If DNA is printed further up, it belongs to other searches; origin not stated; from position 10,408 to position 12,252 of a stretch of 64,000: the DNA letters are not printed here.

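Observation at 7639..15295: Six-gene membrane-bound hydrogenase-like complex whose 'large subunit' lacks both NiFe-ligating CxxC motifs (Ehr-like)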

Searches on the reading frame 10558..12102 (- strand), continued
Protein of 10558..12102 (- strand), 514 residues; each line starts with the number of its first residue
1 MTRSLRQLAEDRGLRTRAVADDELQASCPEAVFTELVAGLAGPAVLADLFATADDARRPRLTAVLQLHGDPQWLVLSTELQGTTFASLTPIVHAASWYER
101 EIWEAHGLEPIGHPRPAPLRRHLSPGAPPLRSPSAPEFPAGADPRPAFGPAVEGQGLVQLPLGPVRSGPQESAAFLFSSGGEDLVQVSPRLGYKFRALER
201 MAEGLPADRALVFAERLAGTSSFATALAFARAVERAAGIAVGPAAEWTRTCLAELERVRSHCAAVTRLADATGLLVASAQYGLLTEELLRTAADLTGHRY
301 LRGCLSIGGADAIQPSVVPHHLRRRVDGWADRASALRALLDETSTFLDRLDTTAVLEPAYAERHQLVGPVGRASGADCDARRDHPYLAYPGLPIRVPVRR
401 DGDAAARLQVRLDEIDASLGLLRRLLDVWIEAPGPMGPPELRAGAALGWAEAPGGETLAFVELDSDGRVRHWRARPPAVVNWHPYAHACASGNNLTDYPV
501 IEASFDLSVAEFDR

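Call 22: search_solved_structures(query=window:10558-12102:-, max_evalue=0.001, show_alignments=3)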
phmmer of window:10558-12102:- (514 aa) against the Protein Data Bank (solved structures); distinct sequences matched with E-value up to 0.001: 55.
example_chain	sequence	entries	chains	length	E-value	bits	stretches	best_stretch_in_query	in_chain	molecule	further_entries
7z0s_E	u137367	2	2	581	5.1e-41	144.5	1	72-507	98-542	Formate hydrogenlyase subunit 5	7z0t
6cfw_L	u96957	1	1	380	2.6e-27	99.2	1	158-510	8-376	Membrane-bound hydrogenase subunit alpha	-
2fug_4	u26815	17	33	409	5.9e-27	98.1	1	138-440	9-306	NADH-quinone oxidoreductase chain 4 | NADH-QUINONE OXIDOREDUCTASE SUBUNIT 4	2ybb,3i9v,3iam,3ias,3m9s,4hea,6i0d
7q5y_B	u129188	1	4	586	1.9e-24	89.8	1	160-426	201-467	NADH-quinone oxidoreductase subunit C/D 2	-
6u8y_L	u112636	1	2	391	1.1e-23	87.2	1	162-514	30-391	NADH dehydrogenase subunit D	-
7awt_D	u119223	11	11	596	6.3e-21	78.2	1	80-434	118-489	NADH-quinone oxidoreductase subunit C/D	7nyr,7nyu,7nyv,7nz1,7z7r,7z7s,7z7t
9taj_C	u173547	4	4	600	6.4e-21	78.1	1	80-434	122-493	NADH-quinone oxidoreductase subunit C/D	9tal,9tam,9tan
7p61_C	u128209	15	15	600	6.5e-21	78.1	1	80-434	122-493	NADH-quinone oxidoreductase subunit C/D | NADH-quinone oxidoreductase subunit CD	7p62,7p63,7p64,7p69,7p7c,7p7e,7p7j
7zm7_C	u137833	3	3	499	1e-20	77.5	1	166-428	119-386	NADH-ubiquinone oxidoreductase 49 kDa subunit-like protein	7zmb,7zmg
7wfg_H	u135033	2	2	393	1.4e-18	70.4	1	152-427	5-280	NAD(P)H-quinone oxidoreductase subunit H, chloroplastic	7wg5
7eu3_H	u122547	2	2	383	7.6e-18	68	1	173-427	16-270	NAD(P)H-quinone oxidoreductase subunit H, chloroplastic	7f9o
6gcs_C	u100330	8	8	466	2.1e-17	66.5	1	169-424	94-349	49-KDA PROTEIN (NUCM) | Subunit NUCM of NADH:Ubiquinone Oxidoreductase (Complex I) | NUCM protein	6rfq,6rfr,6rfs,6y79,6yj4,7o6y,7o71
6h8k_C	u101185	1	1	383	4.3e-17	65.5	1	173-424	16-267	NUCM protein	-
9grx_H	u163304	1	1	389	4.5e-17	65.5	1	162-428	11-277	NAD(P)H-quinone oxidoreductase subunit H, chloroplastic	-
9iho_D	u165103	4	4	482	7.6e-17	64.7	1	164-436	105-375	NUCM (49 kDa) subunit of mitochondrial NADH:ubiquinone oxidoreductase (Complex I)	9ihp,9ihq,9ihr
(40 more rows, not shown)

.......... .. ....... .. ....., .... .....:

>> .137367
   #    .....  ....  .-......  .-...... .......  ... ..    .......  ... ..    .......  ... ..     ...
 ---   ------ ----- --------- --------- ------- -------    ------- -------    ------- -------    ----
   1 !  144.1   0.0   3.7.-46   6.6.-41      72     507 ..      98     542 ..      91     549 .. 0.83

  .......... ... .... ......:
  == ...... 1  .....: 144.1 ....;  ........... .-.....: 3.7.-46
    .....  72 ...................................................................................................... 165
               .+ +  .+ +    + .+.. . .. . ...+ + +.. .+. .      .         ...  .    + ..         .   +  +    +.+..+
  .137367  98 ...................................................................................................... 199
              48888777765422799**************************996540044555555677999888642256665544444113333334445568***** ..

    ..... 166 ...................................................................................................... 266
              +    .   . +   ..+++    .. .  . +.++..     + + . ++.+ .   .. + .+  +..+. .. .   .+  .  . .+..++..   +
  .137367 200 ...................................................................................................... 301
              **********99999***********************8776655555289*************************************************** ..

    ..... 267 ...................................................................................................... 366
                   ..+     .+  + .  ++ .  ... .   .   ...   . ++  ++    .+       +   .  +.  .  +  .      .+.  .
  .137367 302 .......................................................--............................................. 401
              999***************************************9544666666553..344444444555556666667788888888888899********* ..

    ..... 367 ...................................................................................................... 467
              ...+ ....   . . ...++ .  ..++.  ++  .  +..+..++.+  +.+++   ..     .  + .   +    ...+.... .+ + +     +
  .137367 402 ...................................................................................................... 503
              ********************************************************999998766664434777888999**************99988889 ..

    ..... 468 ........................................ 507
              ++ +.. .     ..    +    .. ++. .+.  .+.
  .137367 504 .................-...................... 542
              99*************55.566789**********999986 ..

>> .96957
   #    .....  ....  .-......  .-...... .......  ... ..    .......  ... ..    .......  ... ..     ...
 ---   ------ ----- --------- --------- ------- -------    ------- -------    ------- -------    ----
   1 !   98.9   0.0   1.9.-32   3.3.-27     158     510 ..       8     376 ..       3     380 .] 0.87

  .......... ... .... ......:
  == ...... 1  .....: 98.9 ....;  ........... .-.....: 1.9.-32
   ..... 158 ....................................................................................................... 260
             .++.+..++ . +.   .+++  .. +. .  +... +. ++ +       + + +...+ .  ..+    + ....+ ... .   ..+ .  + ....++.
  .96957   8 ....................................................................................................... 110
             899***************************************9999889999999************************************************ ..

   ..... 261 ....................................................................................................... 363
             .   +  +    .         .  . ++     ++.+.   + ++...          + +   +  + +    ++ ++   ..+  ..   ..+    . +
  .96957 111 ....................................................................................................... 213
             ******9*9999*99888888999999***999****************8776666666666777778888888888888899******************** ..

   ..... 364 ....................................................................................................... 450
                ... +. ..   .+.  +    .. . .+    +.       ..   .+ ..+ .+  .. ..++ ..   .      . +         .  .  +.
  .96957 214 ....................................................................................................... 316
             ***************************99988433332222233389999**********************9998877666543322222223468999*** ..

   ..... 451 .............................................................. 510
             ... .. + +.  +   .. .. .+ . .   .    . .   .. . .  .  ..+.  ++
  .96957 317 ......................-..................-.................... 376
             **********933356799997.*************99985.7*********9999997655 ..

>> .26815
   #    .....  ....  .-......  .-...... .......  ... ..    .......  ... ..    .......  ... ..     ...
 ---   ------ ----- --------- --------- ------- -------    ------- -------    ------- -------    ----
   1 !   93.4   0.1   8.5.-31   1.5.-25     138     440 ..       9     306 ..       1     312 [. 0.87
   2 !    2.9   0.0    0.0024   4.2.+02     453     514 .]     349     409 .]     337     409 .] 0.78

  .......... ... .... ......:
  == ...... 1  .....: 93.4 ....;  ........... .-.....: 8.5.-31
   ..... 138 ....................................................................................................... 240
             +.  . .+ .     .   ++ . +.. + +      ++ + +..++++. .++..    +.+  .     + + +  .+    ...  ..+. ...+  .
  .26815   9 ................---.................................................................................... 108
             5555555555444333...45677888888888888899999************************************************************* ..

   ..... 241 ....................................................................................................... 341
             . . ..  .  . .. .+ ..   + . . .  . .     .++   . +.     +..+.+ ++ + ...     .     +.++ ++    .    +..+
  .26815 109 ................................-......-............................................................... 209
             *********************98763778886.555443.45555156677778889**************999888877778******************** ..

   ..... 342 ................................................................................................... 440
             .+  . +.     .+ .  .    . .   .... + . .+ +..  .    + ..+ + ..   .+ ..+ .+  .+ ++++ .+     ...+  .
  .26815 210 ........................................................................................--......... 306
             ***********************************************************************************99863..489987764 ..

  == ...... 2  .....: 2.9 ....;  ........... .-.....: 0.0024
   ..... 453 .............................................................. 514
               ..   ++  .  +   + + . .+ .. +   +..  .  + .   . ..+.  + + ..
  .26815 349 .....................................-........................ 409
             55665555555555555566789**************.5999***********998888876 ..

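Call 50: search_protein_representatives(protein=window:10558-12102:-)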
Query: 514 residues. Proteins with E-value up to 0.001 (for the whole library): 4374; up to 1e-10: 1892; up to 1e-30: 339. The best 150 are listed.
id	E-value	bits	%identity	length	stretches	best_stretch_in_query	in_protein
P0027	5.9e-169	579.8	57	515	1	2-514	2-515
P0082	7.0e-88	312.3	57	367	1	4-294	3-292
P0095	5.1e-85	302.9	42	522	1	43-514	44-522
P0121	1.1e-82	295.1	42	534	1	61-514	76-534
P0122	3.7e-82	293.4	40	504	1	61-511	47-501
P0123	4.6e-80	286.5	41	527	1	83-514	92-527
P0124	3.9e-79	283.5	40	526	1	84-511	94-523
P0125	1.1e-78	282.0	40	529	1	74-514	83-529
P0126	3.8e-77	276.9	40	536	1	78-514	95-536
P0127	1.1e-75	272.0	41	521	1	59-514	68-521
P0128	1.8e-74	268.1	39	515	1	55-509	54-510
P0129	4.2e-74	266.8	39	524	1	8-513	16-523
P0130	5.1e-74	266.6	41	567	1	35-514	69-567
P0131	7.4e-73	262.7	39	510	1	46-511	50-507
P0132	4.1e-72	260.3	39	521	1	47-514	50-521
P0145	4.2e-63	230.6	39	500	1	81-510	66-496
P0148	4.5e-62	227.2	37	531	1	93-514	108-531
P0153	4.6e-61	223.8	35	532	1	83-511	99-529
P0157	2.8e-60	221.3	38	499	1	43-510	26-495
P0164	7.6e-60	219.8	41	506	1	40-510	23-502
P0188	3.0e-55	204.7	39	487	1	30-510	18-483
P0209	5.9e-51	190.5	39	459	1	110-514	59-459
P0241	4.9e-47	177.5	40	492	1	55-510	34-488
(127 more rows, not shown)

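Call 60: list_cluster_members(proteins=[P0001, P0003])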
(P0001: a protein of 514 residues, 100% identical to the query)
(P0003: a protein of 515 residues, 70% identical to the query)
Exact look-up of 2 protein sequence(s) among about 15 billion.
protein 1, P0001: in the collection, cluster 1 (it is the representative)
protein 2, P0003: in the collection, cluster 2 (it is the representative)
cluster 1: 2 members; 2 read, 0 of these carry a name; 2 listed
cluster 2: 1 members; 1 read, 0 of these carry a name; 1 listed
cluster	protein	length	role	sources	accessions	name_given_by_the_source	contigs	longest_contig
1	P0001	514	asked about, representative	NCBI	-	-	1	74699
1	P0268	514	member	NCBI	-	-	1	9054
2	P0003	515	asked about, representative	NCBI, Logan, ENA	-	-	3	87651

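Call 68: list_cluster_members(proteins=[P0241, P0157, P0164, P0145, P0188, P0131, P0148, P0153, P0125, P0209])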
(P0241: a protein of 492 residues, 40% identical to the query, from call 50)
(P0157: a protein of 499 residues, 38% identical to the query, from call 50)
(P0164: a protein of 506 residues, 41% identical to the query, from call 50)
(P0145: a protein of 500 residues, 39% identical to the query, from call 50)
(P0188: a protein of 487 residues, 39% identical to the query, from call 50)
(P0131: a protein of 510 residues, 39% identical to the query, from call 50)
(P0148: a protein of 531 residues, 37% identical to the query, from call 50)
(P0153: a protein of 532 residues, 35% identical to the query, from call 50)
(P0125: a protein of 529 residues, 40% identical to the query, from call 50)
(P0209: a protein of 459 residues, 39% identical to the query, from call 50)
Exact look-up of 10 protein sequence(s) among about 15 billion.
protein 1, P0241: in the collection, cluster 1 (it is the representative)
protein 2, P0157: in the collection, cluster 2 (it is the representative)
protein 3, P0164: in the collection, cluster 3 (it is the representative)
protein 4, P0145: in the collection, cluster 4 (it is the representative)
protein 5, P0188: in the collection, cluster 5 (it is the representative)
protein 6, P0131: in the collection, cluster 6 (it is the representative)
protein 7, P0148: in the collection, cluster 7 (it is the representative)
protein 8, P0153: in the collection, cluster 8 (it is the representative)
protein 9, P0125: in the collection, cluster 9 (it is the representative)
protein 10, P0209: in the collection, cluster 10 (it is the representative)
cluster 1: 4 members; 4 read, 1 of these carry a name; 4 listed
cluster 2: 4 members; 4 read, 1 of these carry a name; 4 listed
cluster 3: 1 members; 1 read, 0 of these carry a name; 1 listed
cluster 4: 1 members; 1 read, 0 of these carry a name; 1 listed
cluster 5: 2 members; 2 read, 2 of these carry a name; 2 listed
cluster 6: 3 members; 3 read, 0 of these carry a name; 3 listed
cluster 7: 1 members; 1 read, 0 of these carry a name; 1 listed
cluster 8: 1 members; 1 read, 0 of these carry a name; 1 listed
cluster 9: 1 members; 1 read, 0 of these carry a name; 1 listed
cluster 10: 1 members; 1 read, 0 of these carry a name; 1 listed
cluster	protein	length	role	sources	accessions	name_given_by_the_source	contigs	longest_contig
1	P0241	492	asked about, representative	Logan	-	-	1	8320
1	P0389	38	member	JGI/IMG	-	hypothetical protein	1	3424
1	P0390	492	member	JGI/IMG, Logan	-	-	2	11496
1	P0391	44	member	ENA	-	-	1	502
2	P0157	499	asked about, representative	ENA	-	-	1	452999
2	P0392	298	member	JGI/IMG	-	formate hydrogenlyase subunit 5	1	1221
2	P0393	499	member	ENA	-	-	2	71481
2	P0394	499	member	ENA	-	-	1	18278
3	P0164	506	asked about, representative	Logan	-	-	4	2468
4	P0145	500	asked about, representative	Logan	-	-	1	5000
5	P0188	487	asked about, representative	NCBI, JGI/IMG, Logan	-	Ni,Fe-hydrogenase III large subunit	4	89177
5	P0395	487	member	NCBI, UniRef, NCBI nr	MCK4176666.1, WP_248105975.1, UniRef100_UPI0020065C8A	hydrogenase large subunit [Aciditerrimonas ferrireducens] | hydrogenase large subunit n=1 Tax=Aciditerrimonas ferrireducens TaxID=667306 ... | hypothetical protein [Aciditerrimonas ferrireducens]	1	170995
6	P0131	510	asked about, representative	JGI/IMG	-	-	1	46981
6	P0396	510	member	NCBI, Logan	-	-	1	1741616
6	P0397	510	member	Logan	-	-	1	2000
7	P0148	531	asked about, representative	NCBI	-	-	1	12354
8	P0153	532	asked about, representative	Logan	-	-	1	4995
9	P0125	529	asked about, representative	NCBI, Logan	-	-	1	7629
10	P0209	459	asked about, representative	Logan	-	-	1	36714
